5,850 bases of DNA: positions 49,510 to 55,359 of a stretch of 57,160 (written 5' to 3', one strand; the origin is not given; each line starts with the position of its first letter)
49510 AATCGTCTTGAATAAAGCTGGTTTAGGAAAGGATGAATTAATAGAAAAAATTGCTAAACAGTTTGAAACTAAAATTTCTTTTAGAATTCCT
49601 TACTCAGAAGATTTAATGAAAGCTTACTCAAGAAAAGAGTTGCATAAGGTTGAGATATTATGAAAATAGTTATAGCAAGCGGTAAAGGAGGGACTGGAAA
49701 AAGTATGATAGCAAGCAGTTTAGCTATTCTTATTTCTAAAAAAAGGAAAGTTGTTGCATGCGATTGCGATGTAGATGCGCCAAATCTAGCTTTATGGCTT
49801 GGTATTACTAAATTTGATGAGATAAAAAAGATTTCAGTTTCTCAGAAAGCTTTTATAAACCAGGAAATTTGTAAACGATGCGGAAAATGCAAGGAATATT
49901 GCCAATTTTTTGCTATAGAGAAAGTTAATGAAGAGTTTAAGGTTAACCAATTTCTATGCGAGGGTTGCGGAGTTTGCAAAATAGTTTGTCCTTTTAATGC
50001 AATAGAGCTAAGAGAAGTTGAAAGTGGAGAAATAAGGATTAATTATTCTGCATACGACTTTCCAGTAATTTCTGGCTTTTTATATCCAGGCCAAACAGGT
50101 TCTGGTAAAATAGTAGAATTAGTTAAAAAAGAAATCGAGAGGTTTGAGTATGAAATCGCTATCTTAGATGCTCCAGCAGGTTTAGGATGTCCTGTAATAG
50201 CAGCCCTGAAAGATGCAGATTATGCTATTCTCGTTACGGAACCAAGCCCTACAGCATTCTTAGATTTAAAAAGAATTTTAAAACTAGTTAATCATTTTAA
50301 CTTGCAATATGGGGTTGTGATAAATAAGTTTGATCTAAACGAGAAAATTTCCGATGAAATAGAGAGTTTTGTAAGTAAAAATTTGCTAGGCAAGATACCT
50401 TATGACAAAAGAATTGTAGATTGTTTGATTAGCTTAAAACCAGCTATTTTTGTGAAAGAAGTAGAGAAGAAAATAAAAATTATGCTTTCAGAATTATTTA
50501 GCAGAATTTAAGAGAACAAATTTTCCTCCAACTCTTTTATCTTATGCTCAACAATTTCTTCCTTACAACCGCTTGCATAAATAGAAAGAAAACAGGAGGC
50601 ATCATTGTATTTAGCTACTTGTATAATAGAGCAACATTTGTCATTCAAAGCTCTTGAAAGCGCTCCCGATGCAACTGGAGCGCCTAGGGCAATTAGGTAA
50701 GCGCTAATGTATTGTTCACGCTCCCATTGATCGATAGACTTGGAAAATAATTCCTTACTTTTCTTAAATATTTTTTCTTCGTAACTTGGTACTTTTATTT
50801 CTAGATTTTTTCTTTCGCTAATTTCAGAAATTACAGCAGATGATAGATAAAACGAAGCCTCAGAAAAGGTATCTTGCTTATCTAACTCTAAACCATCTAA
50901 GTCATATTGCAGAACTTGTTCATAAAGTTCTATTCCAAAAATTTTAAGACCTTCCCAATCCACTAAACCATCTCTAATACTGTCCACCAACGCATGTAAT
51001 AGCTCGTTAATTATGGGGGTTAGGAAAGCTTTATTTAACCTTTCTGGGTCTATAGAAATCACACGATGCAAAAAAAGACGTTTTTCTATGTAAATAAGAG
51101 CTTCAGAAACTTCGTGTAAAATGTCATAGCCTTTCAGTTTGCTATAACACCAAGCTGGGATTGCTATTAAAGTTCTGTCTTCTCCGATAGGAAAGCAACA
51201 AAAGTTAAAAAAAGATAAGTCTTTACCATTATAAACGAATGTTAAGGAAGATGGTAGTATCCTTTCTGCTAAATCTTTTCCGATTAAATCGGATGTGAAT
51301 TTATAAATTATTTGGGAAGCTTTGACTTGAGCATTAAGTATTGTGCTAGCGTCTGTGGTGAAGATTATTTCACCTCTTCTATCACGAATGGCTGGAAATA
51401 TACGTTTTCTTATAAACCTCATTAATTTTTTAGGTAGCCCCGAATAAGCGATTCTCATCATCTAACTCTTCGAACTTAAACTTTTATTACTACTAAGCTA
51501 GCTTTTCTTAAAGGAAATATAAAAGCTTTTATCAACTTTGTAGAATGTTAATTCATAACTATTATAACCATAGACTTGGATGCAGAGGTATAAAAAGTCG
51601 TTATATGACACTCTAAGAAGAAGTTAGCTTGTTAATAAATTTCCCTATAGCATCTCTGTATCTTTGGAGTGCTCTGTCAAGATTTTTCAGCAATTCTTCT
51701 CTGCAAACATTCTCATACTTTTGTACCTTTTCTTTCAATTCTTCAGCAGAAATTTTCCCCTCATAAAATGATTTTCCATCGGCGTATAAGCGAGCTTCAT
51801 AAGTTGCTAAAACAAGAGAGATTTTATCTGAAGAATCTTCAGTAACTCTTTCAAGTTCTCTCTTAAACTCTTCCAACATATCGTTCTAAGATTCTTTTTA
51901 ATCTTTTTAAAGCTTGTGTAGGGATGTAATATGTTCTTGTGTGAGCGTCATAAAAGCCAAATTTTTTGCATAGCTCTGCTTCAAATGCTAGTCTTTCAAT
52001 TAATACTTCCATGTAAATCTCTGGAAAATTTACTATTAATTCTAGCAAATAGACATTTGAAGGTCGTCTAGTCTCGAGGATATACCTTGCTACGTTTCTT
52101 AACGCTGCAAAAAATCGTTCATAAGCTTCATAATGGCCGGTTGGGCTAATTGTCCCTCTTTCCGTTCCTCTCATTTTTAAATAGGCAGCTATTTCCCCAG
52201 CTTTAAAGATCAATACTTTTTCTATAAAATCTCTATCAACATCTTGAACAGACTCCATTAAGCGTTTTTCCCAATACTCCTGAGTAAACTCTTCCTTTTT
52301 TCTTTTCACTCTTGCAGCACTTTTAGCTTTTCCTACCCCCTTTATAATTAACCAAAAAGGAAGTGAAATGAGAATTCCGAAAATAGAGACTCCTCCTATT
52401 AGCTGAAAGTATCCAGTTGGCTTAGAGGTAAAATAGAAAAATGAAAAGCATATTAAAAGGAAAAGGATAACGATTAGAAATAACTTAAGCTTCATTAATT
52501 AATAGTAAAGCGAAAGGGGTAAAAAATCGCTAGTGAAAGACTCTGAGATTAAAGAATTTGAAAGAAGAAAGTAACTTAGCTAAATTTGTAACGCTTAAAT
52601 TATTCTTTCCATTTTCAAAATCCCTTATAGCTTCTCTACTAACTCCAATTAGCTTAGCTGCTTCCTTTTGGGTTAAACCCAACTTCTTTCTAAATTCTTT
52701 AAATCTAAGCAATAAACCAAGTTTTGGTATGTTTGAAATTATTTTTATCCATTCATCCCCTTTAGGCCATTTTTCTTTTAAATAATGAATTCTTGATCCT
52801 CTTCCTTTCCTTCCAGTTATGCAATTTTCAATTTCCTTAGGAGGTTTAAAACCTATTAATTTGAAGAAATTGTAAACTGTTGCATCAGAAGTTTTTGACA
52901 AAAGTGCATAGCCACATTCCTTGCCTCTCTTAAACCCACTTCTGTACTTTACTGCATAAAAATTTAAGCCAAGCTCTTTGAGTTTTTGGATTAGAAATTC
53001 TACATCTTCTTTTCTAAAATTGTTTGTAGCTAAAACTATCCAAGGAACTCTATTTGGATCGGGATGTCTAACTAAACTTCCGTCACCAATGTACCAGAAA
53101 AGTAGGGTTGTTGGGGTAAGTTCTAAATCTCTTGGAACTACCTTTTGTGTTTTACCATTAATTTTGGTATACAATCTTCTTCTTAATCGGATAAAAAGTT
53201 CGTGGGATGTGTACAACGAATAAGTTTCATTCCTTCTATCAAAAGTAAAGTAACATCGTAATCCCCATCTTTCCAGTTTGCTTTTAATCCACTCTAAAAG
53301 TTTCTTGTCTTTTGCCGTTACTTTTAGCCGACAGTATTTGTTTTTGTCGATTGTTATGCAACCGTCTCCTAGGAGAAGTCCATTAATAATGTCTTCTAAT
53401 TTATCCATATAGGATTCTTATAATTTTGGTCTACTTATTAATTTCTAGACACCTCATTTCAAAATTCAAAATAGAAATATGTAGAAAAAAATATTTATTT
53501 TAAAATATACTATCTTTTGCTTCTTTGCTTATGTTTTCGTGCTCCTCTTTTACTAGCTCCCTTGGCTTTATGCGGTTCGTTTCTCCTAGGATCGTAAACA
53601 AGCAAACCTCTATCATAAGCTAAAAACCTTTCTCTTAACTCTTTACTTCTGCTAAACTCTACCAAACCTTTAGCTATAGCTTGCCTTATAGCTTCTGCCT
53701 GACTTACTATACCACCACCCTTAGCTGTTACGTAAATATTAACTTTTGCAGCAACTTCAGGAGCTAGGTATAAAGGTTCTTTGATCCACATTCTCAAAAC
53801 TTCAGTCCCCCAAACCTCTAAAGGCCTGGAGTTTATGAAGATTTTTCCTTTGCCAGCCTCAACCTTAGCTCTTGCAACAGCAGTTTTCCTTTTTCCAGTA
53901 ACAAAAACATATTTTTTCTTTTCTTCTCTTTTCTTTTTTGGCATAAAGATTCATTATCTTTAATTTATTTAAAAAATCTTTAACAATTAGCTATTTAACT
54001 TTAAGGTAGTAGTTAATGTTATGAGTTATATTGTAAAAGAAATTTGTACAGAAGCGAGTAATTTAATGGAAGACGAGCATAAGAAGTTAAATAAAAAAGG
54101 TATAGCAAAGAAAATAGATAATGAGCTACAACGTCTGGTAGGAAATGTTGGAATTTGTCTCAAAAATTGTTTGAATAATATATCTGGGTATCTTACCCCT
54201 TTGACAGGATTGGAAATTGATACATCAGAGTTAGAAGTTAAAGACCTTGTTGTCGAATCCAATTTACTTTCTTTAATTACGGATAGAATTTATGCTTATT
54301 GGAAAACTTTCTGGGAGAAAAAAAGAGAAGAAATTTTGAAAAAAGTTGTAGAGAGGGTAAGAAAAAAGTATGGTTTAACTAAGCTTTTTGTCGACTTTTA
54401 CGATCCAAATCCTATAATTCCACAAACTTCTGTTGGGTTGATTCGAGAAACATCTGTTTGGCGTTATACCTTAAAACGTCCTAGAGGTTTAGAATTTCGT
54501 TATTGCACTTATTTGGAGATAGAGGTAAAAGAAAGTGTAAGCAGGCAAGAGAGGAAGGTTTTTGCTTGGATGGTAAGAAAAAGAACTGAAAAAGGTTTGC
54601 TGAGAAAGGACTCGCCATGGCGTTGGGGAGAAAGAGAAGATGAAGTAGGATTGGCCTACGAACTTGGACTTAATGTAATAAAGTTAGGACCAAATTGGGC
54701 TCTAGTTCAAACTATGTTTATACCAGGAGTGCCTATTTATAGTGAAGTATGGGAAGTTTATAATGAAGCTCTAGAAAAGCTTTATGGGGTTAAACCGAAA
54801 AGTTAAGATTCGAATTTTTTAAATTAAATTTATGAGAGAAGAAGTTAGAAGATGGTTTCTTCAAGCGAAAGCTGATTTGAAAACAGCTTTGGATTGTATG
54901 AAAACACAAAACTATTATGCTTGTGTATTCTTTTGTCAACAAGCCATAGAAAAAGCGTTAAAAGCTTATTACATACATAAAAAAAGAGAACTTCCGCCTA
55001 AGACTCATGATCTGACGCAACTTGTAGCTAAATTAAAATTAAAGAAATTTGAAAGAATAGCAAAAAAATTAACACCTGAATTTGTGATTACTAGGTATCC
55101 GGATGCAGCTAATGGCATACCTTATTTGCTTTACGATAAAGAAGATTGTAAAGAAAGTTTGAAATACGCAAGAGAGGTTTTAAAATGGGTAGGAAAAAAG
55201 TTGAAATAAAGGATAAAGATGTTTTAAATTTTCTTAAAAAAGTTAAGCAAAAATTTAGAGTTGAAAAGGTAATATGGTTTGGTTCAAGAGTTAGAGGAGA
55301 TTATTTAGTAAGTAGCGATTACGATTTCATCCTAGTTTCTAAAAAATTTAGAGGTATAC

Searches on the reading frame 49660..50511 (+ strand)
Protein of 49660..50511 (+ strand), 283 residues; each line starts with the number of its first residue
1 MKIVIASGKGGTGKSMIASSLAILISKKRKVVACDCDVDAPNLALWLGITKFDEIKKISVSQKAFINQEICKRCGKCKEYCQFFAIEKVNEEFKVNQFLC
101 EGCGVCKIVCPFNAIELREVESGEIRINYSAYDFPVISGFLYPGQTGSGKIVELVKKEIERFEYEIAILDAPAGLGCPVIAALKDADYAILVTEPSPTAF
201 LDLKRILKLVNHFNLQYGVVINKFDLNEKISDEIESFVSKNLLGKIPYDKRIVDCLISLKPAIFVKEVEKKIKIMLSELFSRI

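Call 26: search_protein_families(library=pfam, proteins=[window:49660-50511:+], max_evalue=0.001)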
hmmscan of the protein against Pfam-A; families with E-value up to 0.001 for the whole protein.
window:49660-50511:+ (283 aa): 14 families
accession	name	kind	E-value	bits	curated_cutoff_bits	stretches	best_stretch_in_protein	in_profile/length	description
PF01656.29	CbiA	-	1.3e-19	70.8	25.4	1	3-255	1-118/125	CobQ/CobB/MinD/ParA nucleotide binding domain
PF10609.15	ParA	-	3.3e-13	50.1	27.1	1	2-52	5-56/246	NUBPL iron-transfer P-loop NTPase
PF00037.32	Fer4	-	1.3e-11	44.2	21.1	2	94-116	2-24/24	4Fe-4S binding domain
PF13614.12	AAA_31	-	1e-10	42.3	27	1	3-215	4-169/177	AAA domain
PF14697.11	Fer4_21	-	1.1e-08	35.5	35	1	64-117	1-59/59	4Fe-4S dicluster domain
PF12838.12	Fer4_7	-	6.4e-07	30.2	27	2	71-114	2-52/52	4Fe-4S dicluster domain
PF13484.11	Fer4_16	-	1.6e-06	29.2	30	0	100-123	2-27/66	4Fe-4S double cluster binding domain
PF12837.12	Fer4_6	-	1.9e-06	28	25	0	98-115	7-24/24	4Fe-4S binding domain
PF13237.11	Fer4_10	-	5.4e-06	26.7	25.5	1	65-111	3-53/53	4Fe-4S dicluster domain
PF12797.12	Fer4_2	-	7.8e-06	26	24.5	0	64-81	3-20/22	4Fe-4S binding domain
PF25160.1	LdpA_Fe-S-bd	-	5.2e-05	23.4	27.6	1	77-118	9-46/49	LdpA Fe-S cluster-binding domain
PF00009.33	GTP_EFTU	-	9.5e-05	22.5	26.5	1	160-254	65-163/188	Elongation factor Tu GTP binding domain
PF02374.21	ArsA_ATPase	-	9.7e-05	22.1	24.3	0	1-33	1-33/305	Anion-transporting ATPase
PF13187.11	Fer4_9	-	0.00033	21.1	27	1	71-115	2-52/52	4Fe-4S dicluster domain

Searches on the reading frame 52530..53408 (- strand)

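Call 94: search_protein_families(library=pfam, proteins=[window:52530-53408:-], max_evalue=0.00001)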
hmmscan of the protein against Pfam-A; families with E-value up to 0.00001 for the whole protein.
window:52530-53408:- (292 aa): 5 families
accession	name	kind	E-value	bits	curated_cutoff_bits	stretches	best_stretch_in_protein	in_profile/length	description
PF03161.18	LAGLIDADG_2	-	2.6e-20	73.5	25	1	7-155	3-152/168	LAGLIDADG DNA endonuclease family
PF01381.28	HTH_3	-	1.7e-14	54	23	1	237-281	2-46/55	Helix-turn-helix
PF13560.12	HTH_31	-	1.6e-08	35.2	27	1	235-280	5-51/64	Helix-turn-helix domain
PF14528.11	LAGLIDADG_3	-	1.2e-06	29.1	22.5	0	8-77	7-79/82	LAGLIDADG-like domain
PF12844.13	HTH_19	-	3.9e-06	27.1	30.2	0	235-284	3-52/64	Helix-turn-helix domain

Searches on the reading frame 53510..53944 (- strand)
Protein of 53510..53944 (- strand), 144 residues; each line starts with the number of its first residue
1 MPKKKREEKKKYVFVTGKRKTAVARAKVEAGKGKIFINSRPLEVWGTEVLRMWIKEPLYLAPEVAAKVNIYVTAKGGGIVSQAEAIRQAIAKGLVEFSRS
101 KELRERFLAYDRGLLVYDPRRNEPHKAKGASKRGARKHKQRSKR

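Call 94: search_protein_families(library=pfam, proteins=[window:53510-53944:-], max_evalue=0.00001)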
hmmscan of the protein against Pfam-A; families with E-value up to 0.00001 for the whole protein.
window:53510-53944:- (144 aa): 1 family
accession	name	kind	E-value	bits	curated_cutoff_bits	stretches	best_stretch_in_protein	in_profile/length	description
PF00380.25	Ribosomal_S9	-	9.6e-34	116.9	22.5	1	17-144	1-121/121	Ribosomal protein S9/S16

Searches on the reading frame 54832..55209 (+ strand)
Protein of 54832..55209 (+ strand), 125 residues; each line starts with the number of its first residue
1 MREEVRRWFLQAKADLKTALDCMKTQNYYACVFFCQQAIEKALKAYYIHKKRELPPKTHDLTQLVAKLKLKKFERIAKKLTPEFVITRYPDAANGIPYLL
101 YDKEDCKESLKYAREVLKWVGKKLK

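Call 94: search_protein_families(library=pfam, proteins=[window:54832-55209:+], max_evalue=0.00001)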
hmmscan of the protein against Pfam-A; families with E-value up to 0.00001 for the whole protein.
window:54832-55209:+ (125 aa): 1 family
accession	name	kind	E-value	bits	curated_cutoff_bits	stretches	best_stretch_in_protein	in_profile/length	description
PF05168.19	HEPN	-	2.3e-30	105.6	22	1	5-122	1-116/117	HEPN domain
